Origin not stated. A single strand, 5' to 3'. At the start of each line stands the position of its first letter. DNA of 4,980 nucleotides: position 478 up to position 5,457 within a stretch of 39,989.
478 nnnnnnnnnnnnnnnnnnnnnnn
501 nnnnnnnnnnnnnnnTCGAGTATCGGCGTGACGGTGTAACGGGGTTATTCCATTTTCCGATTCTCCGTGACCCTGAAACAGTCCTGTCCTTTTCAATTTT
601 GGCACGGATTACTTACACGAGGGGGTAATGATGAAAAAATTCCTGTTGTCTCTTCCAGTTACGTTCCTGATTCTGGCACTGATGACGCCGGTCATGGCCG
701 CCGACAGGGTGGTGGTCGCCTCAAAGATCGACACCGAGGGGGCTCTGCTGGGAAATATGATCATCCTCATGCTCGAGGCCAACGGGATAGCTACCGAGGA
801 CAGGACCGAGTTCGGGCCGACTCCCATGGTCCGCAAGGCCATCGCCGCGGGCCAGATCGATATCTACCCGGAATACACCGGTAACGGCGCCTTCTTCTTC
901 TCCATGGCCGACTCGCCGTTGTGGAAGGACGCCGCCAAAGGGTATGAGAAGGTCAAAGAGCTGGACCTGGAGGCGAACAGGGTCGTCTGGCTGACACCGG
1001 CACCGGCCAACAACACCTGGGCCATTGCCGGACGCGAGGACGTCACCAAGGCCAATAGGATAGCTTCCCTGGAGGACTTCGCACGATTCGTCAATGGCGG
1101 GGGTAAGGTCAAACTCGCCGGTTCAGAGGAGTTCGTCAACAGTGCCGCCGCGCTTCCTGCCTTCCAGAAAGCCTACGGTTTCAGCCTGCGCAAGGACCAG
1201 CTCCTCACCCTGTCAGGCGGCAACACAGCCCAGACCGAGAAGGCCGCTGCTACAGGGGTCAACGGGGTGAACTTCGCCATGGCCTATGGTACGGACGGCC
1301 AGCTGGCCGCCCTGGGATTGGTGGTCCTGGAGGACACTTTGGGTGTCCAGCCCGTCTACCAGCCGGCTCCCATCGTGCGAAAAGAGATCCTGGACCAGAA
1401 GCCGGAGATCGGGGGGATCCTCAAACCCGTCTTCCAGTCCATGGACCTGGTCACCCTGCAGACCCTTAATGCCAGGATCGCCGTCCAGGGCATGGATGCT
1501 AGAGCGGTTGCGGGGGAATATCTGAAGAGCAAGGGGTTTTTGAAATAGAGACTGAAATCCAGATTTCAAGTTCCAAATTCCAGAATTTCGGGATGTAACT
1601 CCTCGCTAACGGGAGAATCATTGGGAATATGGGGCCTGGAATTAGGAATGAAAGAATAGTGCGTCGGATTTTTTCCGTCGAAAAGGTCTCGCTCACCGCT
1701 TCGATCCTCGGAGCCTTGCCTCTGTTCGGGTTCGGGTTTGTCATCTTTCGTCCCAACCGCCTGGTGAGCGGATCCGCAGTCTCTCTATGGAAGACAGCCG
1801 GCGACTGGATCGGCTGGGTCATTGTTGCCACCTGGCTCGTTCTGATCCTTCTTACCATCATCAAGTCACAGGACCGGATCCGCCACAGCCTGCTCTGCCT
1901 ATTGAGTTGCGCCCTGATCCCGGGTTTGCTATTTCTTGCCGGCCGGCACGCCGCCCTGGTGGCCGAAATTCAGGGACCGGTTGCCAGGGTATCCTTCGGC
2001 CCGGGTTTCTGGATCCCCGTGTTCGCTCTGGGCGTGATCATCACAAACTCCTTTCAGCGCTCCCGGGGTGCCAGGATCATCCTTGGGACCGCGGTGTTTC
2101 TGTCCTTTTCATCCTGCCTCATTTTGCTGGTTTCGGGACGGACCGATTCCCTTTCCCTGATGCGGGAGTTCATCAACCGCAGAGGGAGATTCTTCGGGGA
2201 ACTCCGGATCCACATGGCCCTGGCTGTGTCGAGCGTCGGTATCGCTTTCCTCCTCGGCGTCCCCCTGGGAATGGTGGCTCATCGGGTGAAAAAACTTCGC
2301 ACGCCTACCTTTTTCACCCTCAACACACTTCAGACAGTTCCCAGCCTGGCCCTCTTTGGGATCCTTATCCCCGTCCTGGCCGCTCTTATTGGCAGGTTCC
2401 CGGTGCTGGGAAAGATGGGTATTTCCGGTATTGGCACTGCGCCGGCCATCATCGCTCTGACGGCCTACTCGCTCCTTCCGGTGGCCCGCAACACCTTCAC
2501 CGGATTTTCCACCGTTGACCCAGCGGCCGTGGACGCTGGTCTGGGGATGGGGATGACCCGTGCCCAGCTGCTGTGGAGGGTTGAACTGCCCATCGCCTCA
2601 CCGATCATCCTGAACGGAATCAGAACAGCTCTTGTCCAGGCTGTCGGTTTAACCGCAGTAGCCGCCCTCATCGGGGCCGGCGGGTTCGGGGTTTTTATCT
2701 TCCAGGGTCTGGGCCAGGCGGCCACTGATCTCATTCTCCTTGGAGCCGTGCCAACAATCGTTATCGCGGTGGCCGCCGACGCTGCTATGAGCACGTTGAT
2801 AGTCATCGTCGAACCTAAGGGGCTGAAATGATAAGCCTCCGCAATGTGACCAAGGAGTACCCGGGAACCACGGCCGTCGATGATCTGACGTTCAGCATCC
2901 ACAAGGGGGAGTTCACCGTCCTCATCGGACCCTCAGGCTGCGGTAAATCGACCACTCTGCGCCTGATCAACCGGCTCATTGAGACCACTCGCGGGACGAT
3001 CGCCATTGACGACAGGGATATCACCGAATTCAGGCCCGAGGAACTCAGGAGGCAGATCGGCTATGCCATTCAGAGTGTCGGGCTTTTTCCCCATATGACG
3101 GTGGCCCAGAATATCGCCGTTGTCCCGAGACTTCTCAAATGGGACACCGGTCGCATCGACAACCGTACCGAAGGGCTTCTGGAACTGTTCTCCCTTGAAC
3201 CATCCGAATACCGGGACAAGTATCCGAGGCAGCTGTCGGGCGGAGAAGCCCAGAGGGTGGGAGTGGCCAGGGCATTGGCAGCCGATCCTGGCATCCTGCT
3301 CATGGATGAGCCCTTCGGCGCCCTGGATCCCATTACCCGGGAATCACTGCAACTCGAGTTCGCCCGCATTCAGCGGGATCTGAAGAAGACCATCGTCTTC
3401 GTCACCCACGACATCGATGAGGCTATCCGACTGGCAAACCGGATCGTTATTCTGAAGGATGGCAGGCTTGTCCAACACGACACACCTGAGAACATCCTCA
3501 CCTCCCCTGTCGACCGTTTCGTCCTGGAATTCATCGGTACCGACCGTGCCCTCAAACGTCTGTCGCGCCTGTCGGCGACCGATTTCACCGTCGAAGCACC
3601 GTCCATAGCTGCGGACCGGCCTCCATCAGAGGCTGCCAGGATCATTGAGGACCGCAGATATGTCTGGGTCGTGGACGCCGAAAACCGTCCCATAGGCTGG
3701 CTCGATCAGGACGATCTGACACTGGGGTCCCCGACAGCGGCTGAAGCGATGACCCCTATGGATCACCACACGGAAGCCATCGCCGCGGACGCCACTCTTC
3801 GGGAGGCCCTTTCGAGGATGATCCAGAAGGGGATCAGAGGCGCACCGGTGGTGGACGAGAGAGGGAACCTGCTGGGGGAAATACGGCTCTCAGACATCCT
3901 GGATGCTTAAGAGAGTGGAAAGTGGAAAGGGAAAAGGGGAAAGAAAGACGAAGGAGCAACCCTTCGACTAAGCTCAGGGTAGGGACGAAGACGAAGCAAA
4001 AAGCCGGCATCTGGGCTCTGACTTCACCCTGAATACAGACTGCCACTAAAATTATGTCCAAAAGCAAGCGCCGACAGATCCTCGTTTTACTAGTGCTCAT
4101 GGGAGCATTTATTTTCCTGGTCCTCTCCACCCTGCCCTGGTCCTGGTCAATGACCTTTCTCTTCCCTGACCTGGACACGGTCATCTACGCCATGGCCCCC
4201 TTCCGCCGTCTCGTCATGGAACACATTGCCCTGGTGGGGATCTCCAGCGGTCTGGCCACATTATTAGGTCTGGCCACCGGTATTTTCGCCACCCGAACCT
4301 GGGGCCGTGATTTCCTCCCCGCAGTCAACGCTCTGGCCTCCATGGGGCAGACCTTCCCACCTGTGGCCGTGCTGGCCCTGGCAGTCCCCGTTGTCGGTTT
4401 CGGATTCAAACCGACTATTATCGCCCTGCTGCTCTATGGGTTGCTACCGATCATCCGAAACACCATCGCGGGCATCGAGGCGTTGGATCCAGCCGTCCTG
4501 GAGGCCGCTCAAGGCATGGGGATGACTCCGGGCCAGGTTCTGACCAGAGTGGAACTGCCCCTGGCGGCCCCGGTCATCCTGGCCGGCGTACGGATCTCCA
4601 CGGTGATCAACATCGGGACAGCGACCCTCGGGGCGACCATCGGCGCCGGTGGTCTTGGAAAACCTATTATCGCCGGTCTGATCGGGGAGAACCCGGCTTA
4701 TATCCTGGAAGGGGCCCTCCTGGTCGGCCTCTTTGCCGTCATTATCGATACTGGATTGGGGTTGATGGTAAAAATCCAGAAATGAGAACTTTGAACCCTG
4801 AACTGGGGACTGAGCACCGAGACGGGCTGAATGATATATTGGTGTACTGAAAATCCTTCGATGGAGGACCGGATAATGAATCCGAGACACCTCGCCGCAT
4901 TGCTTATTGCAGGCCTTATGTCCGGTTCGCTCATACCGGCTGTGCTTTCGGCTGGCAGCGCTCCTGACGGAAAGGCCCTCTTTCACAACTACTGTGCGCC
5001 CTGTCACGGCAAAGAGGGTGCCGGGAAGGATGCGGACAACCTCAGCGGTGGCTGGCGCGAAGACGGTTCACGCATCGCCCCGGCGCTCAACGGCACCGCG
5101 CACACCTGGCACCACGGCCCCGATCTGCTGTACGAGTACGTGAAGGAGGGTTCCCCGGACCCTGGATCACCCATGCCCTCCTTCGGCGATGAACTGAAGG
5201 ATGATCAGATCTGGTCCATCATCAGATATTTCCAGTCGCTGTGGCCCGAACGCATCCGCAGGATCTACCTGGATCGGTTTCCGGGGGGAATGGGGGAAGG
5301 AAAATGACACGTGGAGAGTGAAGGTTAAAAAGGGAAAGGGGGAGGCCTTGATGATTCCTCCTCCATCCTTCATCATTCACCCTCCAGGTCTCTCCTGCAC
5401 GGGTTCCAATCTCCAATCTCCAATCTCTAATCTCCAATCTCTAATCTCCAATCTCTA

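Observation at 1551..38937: Nearly every intergenic spacer is filled with 7-nt periodic imperfect tandem arrays from a small set of motif families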

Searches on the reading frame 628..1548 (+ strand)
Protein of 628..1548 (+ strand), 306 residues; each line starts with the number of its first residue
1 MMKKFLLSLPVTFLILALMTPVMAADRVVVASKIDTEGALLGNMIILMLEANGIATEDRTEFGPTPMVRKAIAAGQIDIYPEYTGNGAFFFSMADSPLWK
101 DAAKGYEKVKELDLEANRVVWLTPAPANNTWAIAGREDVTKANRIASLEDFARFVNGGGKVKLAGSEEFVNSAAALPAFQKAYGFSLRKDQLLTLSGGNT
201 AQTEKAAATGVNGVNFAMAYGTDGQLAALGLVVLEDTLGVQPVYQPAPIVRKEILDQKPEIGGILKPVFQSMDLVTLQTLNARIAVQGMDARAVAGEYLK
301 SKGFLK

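Call 5: search_protein_families(library=pfam, proteins=[window:628-1548:+])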
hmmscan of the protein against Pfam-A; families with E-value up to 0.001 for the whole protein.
window:628-1548:+ (306 aa): 1 family
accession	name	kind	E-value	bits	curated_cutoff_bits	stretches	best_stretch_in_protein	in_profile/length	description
PF04069.17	OpuAC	-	1e-48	166.7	21.2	1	27-300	2-256/257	Substrate binding domain of ABC-type glycine betaine transport system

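Call 70: find_encoding_contigs(protein=window:628-1548:+, flank=10000, max_places=4)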
Protein window:628-1548:+ (306 aa): no gene with exactly this product is on record in the collection.

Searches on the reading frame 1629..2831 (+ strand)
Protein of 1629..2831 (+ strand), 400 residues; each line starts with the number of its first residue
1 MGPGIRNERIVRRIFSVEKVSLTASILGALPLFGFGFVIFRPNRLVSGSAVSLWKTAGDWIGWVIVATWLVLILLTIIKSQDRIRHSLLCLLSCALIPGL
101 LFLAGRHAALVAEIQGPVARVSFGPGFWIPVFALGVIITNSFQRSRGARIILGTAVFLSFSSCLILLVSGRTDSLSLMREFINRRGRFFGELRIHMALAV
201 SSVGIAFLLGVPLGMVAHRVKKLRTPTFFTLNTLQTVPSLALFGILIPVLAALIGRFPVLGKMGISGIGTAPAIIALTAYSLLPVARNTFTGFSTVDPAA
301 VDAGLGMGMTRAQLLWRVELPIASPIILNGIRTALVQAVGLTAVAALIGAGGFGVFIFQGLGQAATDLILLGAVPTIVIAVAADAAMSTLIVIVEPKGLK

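Call 5: search_protein_families(library=pfam, proteins=[window:1629-2831:+])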
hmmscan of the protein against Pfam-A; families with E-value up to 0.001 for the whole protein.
window:1629-2831:+ (400 aa): 1 family
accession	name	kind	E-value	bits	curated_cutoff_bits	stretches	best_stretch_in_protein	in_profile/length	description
PF00528.27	BPD_transp_1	-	1.5e-18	67.7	26.4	1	210-396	1-180/184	Binding-protein-dependent transport system inner membrane component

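Call 72: find_encoding_contigs(protein=window:1629-2831:+, flank=10000, max_places=4)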
Protein window:1629-2831:+ (400 aa): 1 contig read that carries it; 1 place shown.
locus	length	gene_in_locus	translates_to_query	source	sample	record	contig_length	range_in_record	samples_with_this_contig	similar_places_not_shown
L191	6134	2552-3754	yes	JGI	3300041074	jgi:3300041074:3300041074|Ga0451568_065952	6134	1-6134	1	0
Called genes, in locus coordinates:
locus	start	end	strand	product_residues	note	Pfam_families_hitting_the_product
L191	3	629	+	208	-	?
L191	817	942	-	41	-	-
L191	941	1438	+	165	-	PF16036:Chalcone_3, PF16035:Chalcone_2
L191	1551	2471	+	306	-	PF04069:OpuAC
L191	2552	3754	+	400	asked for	PF00528:BPD_transp_1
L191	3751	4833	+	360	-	PF00005:ABC_tran, PF13304:AAA_21 (faint), PF00571:CBS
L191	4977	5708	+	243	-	PF00528:BPD_transp_1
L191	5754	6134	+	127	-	?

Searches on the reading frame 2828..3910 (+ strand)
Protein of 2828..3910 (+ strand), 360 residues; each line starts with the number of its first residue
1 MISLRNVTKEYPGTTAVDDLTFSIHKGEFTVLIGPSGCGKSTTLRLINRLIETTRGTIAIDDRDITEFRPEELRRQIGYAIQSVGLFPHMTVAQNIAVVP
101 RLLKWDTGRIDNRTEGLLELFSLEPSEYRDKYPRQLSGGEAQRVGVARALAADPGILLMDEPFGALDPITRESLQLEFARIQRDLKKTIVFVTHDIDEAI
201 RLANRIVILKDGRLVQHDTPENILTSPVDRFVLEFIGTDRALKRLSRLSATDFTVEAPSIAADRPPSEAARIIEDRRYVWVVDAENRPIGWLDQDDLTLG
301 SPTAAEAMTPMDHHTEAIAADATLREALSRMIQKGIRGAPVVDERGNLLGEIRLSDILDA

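Call 5: search_protein_families(library=pfam, proteins=[window:2828-3910:+])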
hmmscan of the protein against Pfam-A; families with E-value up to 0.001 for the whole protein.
window:2828-3910:+ (360 aa): 4 families
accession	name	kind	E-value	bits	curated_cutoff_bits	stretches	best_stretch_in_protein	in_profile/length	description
PF00005.33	ABC_tran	-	6.4e-35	121.2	25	1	18-163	2-136/137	ABC transporter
PF00571.33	CBS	-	2.3e-17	63.5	24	1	314-360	8-54/57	CBS domain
PF13304.12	AAA_21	-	8.7e-08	33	27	0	29-65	1-49/304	AAA domain, putative AbiEii toxin, Type IV TA system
PF13401.12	AAA_22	-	8.1e-05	23.4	27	1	27-83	5-60/130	AAA domain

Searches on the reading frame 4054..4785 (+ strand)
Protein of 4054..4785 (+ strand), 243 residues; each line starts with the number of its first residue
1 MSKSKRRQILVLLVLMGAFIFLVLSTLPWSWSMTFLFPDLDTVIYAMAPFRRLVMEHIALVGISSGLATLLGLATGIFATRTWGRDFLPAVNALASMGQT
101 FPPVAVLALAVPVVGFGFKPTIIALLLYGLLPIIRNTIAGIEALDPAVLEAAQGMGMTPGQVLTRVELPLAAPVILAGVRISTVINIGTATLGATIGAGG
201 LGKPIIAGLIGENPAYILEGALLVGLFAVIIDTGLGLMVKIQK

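Call 5: search_protein_families(library=pfam, proteins=[window:4054-4785:+])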
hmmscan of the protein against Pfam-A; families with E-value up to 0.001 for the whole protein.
window:4054-4785:+ (243 aa): 1 family
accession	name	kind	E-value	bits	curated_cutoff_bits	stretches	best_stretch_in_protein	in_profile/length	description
PF00528.27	BPD_transp_1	-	2.7e-21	76.6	26.4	1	72-232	1-168/184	Binding-protein-dependent transport system inner membrane component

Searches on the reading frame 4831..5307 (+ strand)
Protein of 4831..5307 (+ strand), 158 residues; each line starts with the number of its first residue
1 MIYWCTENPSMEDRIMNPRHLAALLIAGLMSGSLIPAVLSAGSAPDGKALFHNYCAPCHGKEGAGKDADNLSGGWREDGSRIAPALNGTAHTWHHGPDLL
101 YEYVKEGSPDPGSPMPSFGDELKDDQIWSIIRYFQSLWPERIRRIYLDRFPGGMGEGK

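Call 5: search_protein_families(library=pfam, proteins=[window:4831-5307:+])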
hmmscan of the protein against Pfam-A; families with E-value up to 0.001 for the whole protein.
window:4831-5307:+ (158 aa): 2 families
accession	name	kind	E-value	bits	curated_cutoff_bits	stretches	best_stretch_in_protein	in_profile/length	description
PF13442.11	Cytochrome_CBB3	-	1.2e-13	51.6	27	1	44-133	3-67/68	Cytochrome C oxidase, cbb3-type, subunit III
PF00034.26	Cytochrom_C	-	1.8e-10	42.4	21.3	1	46-138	3-90/90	Cytochrome c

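Call 33: find_encoding_contigs(protein=window:4831-5307:+, flank=3000, max_places=10)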
Protein window:4831-5307:+ (158 aa): no gene with exactly this product is on record in the collection.
